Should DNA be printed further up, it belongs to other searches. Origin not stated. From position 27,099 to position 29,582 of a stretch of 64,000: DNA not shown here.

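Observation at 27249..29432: Family-B polymerase with intact motifs A/B but degenerate motif C and dead exonuclease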

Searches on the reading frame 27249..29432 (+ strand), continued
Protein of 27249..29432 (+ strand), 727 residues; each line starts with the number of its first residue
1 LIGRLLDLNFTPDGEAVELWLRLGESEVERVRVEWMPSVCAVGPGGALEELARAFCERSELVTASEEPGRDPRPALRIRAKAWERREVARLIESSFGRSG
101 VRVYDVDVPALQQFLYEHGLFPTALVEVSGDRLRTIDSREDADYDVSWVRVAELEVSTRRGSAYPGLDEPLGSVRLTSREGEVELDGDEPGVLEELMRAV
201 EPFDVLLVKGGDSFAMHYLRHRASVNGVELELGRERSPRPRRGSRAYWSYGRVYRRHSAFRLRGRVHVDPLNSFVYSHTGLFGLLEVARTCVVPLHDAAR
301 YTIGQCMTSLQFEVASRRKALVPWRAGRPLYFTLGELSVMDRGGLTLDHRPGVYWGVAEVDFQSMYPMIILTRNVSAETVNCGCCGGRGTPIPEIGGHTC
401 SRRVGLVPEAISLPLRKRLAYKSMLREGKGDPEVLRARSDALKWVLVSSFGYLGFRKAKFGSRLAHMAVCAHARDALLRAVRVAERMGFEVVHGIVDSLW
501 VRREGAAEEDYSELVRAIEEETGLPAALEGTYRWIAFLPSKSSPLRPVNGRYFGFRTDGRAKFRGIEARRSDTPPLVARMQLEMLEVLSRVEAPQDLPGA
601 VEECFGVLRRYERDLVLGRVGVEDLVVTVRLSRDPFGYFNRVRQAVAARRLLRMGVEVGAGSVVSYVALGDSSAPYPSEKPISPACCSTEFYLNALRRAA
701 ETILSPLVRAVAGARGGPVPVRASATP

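Call 6: find_homologous_proteins(query=window:27249-29432:+, max_evalue=0.00001)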
Query window:27249-29432:+ (727 aa): 922 proteins with E <= 0.00001 among 8000 candidates; the best 120 are listed.
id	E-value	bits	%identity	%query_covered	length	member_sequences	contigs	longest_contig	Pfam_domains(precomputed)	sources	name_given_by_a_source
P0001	0.0e+0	1482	91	100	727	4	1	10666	PF00136.27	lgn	-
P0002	0.0e+0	1409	88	100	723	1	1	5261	PF00136.27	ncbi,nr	ncbi:MAG: hypothetical protein NZ733_00300 [Aigarchaeota archaeon]|nr:hypothetical protein [Aigarcha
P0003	2.4e-295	1000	76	82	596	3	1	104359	PF00136.27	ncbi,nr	ncbi:MAG: hypothetical protein NZ957_03425, partial [Thaumarchaeota archaeon]|nr:hypothetical protei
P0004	1.1e-290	984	78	79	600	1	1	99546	PF00136.27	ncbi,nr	ncbi:MAG: hypothetical protein NZ988_04960, partial [Thaumarchaeota archaeon]|nr:hypothetical protei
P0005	6.4e-270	916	63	97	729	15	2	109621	PF00136.27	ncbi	-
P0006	2.6e-267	907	63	97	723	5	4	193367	PF00136.27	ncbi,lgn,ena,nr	ncbi:MAG: DNA polymerase domain-containing protein [Nitrososphaerota archaeon]|nr:hypothetical prote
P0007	2.6e-266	904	62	98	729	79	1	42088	PF00136.27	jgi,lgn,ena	-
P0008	6.4e-259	879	62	97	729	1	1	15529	PF00136.27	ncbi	-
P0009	2.4e-215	735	53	92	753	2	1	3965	PF00136.27,PF03104.26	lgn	-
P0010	2.6e-211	722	47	98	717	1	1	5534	PF00136.27,PF03104.26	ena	-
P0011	6.1e-211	721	47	98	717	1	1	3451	PF00136.27,PF03104.26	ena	-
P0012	9.0e-211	720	47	97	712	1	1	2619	PF00136.27,PF03104.26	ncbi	ncbi:MAG: hypothetical protein DRN68_09500, partial [Thaumarchaeota archaeon]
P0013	1.2e-210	720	47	97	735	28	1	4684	PF00136.27,PF03104.26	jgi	-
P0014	1.3e-210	720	47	98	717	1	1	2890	PF00136.27,PF03104.26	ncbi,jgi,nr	ncbi:hypothetical protein DRO64_08900 [Candidatus Bathyarchaeota archaeon]|nr:MAG: hypothetical prot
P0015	1.1e-209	716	48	98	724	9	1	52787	PF00136.27,PF03104.26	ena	-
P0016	1.1e-209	716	47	98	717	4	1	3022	PF00136.27,PF03104.26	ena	-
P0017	9.8e-209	713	48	98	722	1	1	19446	PF00136.27,PF03104.26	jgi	-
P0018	4.6e-208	711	48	97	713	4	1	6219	PF00136.27,PF03104.26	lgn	-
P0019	4.2e-207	708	48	97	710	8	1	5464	PF00136.27,PF03104.26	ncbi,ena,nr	ncbi:MAG: hypothetical protein DRN61_02995 [Thaumarchaeota archaeon]|nr:MAG: hypothetical protein DR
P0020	2.4e-200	686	45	98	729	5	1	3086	PF00136.27,PF03104.26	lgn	-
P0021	6.1e-200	684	49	97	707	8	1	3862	PF00136.27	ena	-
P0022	1.4e-199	683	48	97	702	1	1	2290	PF00136.27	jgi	jgi:DNA polymerase elongation subunit (family B)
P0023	8.0e-199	681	48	98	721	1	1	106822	PF00136.27,PF03104.26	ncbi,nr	ncbi:DNA polymerase II [archaeon HR01]|nr:DNA polymerase II [archaeon HR01]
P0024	3.8e-197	675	50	86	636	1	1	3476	PF00136.27,PF03104.26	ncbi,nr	ncbi:MAG: hypothetical protein J7L79_04245, partial [Thaumarchaeota archaeon]|nr:hypothetical protei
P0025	1.5e-194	666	47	97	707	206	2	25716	PF00136.27,PF03104.26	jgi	jgi:DNA polymerase elongation subunit (family B)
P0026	2.6e-194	666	45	99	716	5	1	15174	PF00136.27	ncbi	ncbi:MAG: DNA polymerase domain-containing protein [Nitrososphaerota archaeon]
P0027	8.1e-192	657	45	97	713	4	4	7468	PF00136.27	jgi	jgi:DNA polymerase I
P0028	4.1e-191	655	43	97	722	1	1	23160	PF00136.27,PF03104.26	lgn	-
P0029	2.9e-190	652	43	97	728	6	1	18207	PF00136.27,PF03104.26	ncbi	-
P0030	4.3e-189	648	46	97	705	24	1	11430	PF00136.27,PF03104.26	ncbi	ncbi:MAG: DNA polymerase domain-containing protein [Candidatus Caldarchaeum sp.]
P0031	2.0e-187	643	44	97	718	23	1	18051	PF00136.27,PF03104.26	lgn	-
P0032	1.6e-186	640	44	97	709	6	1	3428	PF00136.27,PF03104.26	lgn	-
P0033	4.5e-185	635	44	97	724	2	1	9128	PF00136.27,PF03104.26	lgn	-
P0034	1.3e-184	633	47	97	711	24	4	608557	PF00136.27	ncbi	ncbi:MAG: DNA polymerase domain-containing protein [Candidatus Caldarchaeum sp.]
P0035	1.5e-184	633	44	97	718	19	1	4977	PF00136.27,PF03104.26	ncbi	ncbi:MAG: DNA polymerase domain-containing protein [Candidatus Bathyarchaeia archaeon]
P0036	3.7e-182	625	44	97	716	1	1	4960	PF00136.27,PF03104.26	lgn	-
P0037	2.2e-180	620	43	98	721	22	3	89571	PF00136.27,PF03104.26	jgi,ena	-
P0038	8.1e-180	618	45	97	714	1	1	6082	PF00136.27,PF03104.26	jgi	-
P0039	9.4e-180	617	46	97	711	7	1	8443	PF00136.27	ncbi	ncbi:MAG: DNA polymerase domain-containing protein [Candidatus Caldarchaeum sp.]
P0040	1.3e-178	614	45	99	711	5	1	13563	PF00136.27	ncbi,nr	ncbi:MAG: DNA polymerase domain-containing protein [Candidatus Caldarchaeum sp.]|nr:DNA polymerase d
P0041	2.9e-176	606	42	97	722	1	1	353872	PF00136.27,PF03104.26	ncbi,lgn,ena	-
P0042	6.5e-173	595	51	75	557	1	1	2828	PF00136.27,PF03104.26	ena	-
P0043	5.7e-168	579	44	98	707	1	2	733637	PF00136.27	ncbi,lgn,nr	ncbi:MAG: hypothetical protein NZ920_03120 [Aigarchaeota archaeon]|nr:hypothetical protein [Aigarcha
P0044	8.8e-154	532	41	97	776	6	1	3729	PF00136.27,PF03104.26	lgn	-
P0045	1.6e-153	531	44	84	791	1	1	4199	PF00136.27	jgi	-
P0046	6.9e-152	525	44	84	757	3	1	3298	PF00136.27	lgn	-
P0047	9.1e-152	525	42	97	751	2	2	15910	PF00136.27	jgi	jgi:DNA polymerase I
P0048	2.3e-149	517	41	97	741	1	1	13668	PF00136.27,PF03104.26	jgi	-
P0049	1.3e-148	515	42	97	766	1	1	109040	PF00136.27,PF03104.26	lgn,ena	-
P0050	1.5e-148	514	44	85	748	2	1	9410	PF00136.27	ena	-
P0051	2.0e-148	514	42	84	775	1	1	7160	PF00136.27,PF03104.26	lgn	-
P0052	2.7e-148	513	40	95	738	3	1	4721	PF00136.27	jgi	-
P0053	9.1e-148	512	42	89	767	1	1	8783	PF00136.27,PF03104.26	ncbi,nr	ncbi:hypothetical protein J7K27_03630 [Candidatus Bathyarchaeota archaeon]|nr:hypothetical protein [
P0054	1.6e-147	511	40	97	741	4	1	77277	PF00136.27,PF03104.26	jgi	jgi:DNA polymerase I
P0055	1.9e-147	511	44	84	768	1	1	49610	PF00136.27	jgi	jgi:DNA polymerase elongation subunit (family B)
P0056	2.9e-147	510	42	86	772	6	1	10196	PF00136.27,PF03104.26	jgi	jgi:DNA polymerase elongation subunit (family B)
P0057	4.0e-147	510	43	84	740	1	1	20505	PF00136.27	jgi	-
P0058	5.8e-147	509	39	97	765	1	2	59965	PF00136.27,PF03104.26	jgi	-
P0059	6.0e-147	509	39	97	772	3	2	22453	PF00136.27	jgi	-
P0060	5.2e-146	506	42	87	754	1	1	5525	PF00136.27,PF03104.26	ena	-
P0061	5.2e-146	506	43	84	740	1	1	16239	PF00136.27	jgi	-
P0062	1.4e-145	504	43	83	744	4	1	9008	PF00136.27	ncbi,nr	ncbi:MAG: hypothetical protein O2U62_05535 [Candidatus Bathyarchaeota archaeon]|nr:hypothetical prot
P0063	3.1e-145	503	43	85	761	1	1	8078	PF00136.27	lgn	-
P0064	3.1e-145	503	43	85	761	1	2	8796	PF00136.27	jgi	jgi:DNA polymerase elongation subunit (family B)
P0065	4.6e-145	503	44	83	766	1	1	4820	PF00136.27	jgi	jgi:DNA polymerase elongation subunit (family B)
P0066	5.5e-145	503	44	84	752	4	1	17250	PF00136.27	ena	-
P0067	8.1e-145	502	42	85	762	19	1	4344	PF00136.27,PF03104.26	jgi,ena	-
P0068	8.9e-145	502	43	85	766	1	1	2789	PF00136.27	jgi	-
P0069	9.7e-145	502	40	96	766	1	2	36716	PF00136.27,PF03104.26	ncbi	ncbi:MAG: DNA polymerase domain-containing protein [Candidatus Bathyarchaeia archaeon]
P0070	1.0e-144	502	43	84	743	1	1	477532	PF00136.27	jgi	jgi:DNA polymerase elongation subunit (family B)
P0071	1.4e-144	501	42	84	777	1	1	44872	PF00136.27,PF03104.26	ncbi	ncbi:MAG: DNA polymerase domain-containing protein [Candidatus Bathyarchaeia archaeon]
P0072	2.8e-144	500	45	79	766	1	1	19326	PF00136.27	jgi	jgi:DNA polymerase elongation subunit (family B)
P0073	1.1e-143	498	40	92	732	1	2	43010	PF00136.27,PF03104.26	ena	-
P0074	1.6e-143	498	43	84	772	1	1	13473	PF00136.27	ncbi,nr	ncbi:hypothetical protein GWO13_05695 [Candidatus Bathyarchaeota archaeon]|nr:hypothetical protein [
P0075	1.9e-143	497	43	84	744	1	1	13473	PF00136.27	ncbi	-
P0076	2.3e-143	497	43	84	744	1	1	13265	PF00136.27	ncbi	-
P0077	2.4e-143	497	38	97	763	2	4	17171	PF00136.27,PF03104.26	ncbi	ncbi:MAG: DNA polymerase domain-containing protein [Nitrososphaerales archaeon]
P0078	2.8e-143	497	41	83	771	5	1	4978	PF00136.27,PF03104.26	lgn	-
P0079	3.0e-143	497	43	83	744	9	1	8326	PF00136.27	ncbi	-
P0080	3.4e-143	497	39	92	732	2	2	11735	PF00136.27,PF03104.26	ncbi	ncbi:MAG TPA: DNA polymerase domain-containing protein [Nitrososphaera sp.]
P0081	7.8e-143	495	43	83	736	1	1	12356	PF00136.27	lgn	-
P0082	1.1e-142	495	43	84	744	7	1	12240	PF00136.27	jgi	-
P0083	1.2e-142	495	39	97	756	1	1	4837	PF00136.27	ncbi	-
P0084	1.9e-142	494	40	97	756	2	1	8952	PF00136.27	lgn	-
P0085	4.6e-142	493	38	97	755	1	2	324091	PF00136.27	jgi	-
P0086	5.3e-142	493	42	84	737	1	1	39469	PF00136.27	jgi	jgi:DNA polymerase elongation subunit (family B)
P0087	6.4e-142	492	42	84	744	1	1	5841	PF00136.27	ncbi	-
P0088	1.1e-141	492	41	83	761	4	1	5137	PF00136.27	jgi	-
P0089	1.5e-141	491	39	97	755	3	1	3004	PF00136.27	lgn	-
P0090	2.4e-141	490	39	97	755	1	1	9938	PF00136.27,PF03104.26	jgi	jgi:DNA polymerase elongation subunit (family B)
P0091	3.7e-141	490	39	85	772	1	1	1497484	PF00136.27,PF03104.26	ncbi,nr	ncbi:MAG: hypothetical protein JSV85_04630 [Candidatus Bathyarchaeota archaeon]|nr:MAG: hypothetical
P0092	4.5e-141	490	42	83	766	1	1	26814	PF00136.27,PF03104.26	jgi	jgi:DNA polymerase elongation subunit (family B)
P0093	9.0e-141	489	41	84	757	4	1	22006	PF00136.27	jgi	jgi:DNA polymerase elongation subunit (family B)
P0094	9.5e-141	489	41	92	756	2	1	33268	PF00136.27,PF03104.26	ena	-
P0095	9.7e-141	488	43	80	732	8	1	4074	PF00136.27,PF03104.26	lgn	-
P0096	1.0e-140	488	42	83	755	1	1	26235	PF00136.27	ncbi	-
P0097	1.2e-140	488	43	80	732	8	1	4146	PF00136.27,PF03104.26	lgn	-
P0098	1.2e-140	488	38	97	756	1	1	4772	PF00136.27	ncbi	-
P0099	1.7e-140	488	39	97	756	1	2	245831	PF00136.27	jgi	-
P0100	2.0e-140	487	40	96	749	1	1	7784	PF00136.27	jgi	jgi:DNA polymerase, archaea type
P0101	2.5e-140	487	41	83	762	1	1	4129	PF00136.27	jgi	jgi:DNA polymerase elongation subunit (family B)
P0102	3.3e-140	487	39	97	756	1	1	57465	PF00136.27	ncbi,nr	ncbi:MAG: hypothetical protein OK442_02325 [Thaumarchaeota archaeon]|nr:hypothetical protein [Nitros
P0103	6.0e-140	486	42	84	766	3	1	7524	PF00136.27,PF03104.26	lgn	-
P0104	1.1e-139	485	43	78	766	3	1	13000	PF00136.27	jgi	jgi:DNA polymerase I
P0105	1.1e-139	485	42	84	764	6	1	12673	PF00136.27,PF03104.26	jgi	jgi:DNA polymerase elongation subunit (family B)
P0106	1.3e-139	485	40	97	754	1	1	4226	PF00136.27,PF03104.26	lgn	-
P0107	1.5e-139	485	43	76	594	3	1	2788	PF00136.27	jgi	jgi:DNA polymerase elongation subunit (family B)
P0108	1.5e-139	485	40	90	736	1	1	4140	PF00136.27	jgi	jgi:DNA polymerase, archaea type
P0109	2.0e-139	484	38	97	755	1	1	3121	PF00136.27,PF03104.26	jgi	jgi:DNA polymerase I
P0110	2.5e-139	484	39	97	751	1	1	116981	PF00136.27,PF03104.26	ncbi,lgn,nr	ncbi:MAG: hypothetical protein HY296_07805 [Thaumarchaeota archaeon]|nr:hypothetical protein [Nitros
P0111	2.6e-139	484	41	84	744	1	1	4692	PF00136.27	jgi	-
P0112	2.6e-139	484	40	92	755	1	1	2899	PF00136.27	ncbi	ncbi:MAG: DNA polymerase domain-containing protein, partial [Candidatus Limnocylindrales bacterium]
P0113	2.7e-139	484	44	78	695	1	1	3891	PF00136.27,PF03104.26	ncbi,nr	ncbi:MAG TPA: DNA polymerase domain-containing protein, partial [Nitrososphaerales archaeon]|nr:DNA 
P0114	3.1e-139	484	39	97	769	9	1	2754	PF00136.27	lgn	-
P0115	3.6e-139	483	41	83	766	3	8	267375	PF00136.27,PF03104.26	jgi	jgi:DNA polymerase elongation subunit (family B)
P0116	5.8e-139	483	40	85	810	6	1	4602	PF00136.27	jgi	-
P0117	6.4e-139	482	40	97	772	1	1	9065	PF00136.27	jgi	jgi:DNA polymerase elongation subunit (family B)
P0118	7.2e-139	482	41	83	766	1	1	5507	PF00136.27,PF03104.26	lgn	-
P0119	7.8e-139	482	39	97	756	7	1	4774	PF00136.27,PF03104.26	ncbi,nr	ncbi:MAG TPA: DNA polymerase domain-containing protein [Nitrososphaerales archaeon]|nr:DNA polymeras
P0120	1.0e-138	482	40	92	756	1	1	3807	PF00136.27,PF03104.26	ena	-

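Call 19: find_encoding_contigs(protein=window:27249-29432:+, flank=10000, max_places=3)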
Protein window:27249-29432:+ (727 aa): 1 contig read that carries it; 1 place shown.
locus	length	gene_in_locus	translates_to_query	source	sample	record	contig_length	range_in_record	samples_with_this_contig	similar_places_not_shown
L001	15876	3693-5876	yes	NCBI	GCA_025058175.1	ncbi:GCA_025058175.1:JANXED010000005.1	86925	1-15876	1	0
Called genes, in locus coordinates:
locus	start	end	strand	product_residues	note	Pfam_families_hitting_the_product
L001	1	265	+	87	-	PF00293:NUDIX (weak)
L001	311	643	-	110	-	PF01588:tRNA_bind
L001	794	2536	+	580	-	PF02463:SMC_N, PF13175:AAA_15 (faint), PF13476:AAA_23, PF13304:AAA_21 (faint)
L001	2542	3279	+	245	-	-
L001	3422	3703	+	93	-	PF26485:DUF8156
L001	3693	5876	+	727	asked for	PF00136:DNA_pol_B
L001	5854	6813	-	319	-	PF08240:ADH_N, PF16912:Glu_dehyd_C, PF00107:ADH_zinc_N (faint)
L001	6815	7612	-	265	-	PF02361:CbiQ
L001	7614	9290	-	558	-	PF01078:Mg_chelatase (faint), PF02367:TsaE (faint), PF13191:AAA_16 (faint), PF13481:AAA_25 (faint), PF13555:AAA_29 (faint), PF00005:ABC_tran, PF00005:ABC_tran, PF02463:SMC_N (weak), +8 more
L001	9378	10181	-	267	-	PF06177:QueT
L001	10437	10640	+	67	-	-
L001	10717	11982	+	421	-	PF00022:Actin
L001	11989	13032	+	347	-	PF04007:DUF354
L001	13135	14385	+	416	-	PF27218:MJ0043_C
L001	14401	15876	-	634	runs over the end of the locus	PF17214:KH_TffA, PF00753:Lactamase_B, PF16661:Lactamase_B_6, PF12706:Lactamase_B_2, PF10996:Beta-Casp, PF07521:RMMBL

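Call 20: find_encoding_contigs(protein=P0006, flank=10000, max_places=3)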
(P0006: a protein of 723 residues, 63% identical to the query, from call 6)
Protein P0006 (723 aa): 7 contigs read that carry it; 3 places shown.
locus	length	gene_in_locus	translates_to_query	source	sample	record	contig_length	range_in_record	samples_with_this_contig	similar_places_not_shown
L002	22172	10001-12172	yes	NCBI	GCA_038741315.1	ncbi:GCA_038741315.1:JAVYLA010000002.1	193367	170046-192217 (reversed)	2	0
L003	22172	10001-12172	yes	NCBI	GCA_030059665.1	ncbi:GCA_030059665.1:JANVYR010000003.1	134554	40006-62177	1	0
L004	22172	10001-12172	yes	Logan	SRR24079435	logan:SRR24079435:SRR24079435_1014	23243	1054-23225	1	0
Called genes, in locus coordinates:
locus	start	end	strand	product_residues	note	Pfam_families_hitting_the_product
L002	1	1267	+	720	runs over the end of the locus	PF03030:H_PPase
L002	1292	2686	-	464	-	PF00528:BPD_transp_1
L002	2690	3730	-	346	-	PF00528:BPD_transp_1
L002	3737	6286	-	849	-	PF00496:SBP_bac_5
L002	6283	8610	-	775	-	PF13088:BNR_2 (faint), PF02012:BNR (faint), PF15892:BNR_4 (faint)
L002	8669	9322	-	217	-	PF01813:ATP-synt_D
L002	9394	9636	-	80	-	-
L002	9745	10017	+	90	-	PF26485:DUF8156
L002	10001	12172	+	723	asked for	PF00136:DNA_pol_B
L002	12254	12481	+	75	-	-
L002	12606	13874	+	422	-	PF00022:Actin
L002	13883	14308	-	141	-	PF05942:PaREP1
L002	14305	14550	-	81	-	-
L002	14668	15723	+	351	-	PF04007:DUF354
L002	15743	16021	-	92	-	PF00708:Acylphosphatase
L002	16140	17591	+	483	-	PF01368:DHH (weak), PF21763:DHH_CID, PF02272:DHHA1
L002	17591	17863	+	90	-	PF09341:Pcc1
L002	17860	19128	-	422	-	PF01266:DAO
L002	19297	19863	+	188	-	PF01467:CTP_transf_like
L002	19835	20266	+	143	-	-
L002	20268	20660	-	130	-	PF19026:UBA_HYPK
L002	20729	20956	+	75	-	-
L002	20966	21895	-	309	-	PF00557:Peptidase_M24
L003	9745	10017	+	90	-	PF26485:DUF8156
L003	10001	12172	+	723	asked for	PF00136:DNA_pol_B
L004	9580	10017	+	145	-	PF26485:DUF8156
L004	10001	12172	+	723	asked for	PF00136:DNA_pol_B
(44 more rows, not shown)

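Call 21: find_encoding_contigs(protein=P0034, flank=6000, max_places=1)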
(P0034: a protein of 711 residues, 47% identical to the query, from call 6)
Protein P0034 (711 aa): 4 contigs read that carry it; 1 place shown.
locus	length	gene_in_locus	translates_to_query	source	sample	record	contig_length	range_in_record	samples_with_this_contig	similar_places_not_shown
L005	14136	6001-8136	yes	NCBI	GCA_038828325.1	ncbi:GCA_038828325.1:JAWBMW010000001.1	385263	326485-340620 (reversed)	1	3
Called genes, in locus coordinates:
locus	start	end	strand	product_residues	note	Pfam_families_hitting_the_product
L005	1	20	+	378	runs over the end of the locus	PF00266:Aminotran_5, PF01212:Beta_elim_lyase (weak), PF00155:Aminotran_1_2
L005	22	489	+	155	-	PF01575:MaoC_dehydratas, PF13452:FAS1_DH_region (weak)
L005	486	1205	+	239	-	PF01411:tRNA-synt_2c, PF07973:tRNA_SAD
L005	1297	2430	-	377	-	PF00089:Trypsin, PF13365:Trypsin_2, PF00595:PDZ (faint), PF13180:PDZ_2, PF17820:PDZ_6 (faint)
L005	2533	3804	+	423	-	PF13393:tRNA-synt_His, PF00587:tRNA-synt_2b (weak), PF03129:HGTP_anticodon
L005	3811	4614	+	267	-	PF01940:DUF92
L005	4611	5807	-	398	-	PF00557:Peptidase_M24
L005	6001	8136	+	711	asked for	PF00136:DNA_pol_B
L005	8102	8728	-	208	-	PF00318:Ribosomal_S2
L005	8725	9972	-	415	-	PF03952:Enolase_N, PF00113:Enolase_C, PF13378:MR_MLE_C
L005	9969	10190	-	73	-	PF01194:RNA_pol_N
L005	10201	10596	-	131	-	PF00380:Ribosomal_S9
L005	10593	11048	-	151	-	PF00572:Ribosomal_L13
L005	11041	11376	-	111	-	PF00828:Ribosomal_L27A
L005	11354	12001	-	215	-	PF01193:RNA_pol_L, PF01000:RNA_pol_A_bac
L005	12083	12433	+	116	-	PF01521:Fe-S_biosyn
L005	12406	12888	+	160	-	PF00578:AhpC-TSA, PF08534:Redoxin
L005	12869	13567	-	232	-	PF00730:HhH-GPD, PF14520:HHH_5 (faint), PF00633:HHH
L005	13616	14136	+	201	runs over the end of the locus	PF00081:Sod_Fe_N, PF02777:Sod_Fe_C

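Call 22: find_encoding_contigs(protein=P0070, flank=6000, max_places=1)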
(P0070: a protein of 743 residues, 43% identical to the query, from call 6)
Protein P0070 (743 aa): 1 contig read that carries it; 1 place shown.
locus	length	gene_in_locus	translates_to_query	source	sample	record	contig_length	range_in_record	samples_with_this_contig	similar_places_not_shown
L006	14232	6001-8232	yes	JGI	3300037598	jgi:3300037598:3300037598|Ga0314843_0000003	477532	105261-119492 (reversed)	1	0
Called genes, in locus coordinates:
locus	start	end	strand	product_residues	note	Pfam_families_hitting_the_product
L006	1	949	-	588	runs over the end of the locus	PF05048:NosD, PF13229:Beta_helix, PF05048:NosD, PF07705:CARDB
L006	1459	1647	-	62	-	-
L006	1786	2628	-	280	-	PF01904:DUF72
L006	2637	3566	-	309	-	PF01904:DUF72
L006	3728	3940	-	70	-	PF00037:Fer4, PF12797:Fer4_2, PF12837:Fer4_6, PF13237:Fer4_10, PF14697:Fer4_21, PF12838:Fer4_7, PF13187:Fer4_9, PF00037:Fer4 (weak), +6 more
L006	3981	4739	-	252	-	PF05996:Fe_bilin_red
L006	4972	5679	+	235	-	PF08423:Rad51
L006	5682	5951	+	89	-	PF26485:DUF8156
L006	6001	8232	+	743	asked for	PF00136:DNA_pol_B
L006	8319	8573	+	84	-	-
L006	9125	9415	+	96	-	-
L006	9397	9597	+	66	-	PF10049:DUF2283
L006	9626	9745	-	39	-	-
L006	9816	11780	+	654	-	-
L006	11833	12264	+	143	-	PF09956:Phage_cement_2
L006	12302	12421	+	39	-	-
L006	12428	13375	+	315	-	PF25209:Phage_capsid_4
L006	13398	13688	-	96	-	-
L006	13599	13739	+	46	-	-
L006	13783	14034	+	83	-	-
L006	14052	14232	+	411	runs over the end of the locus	-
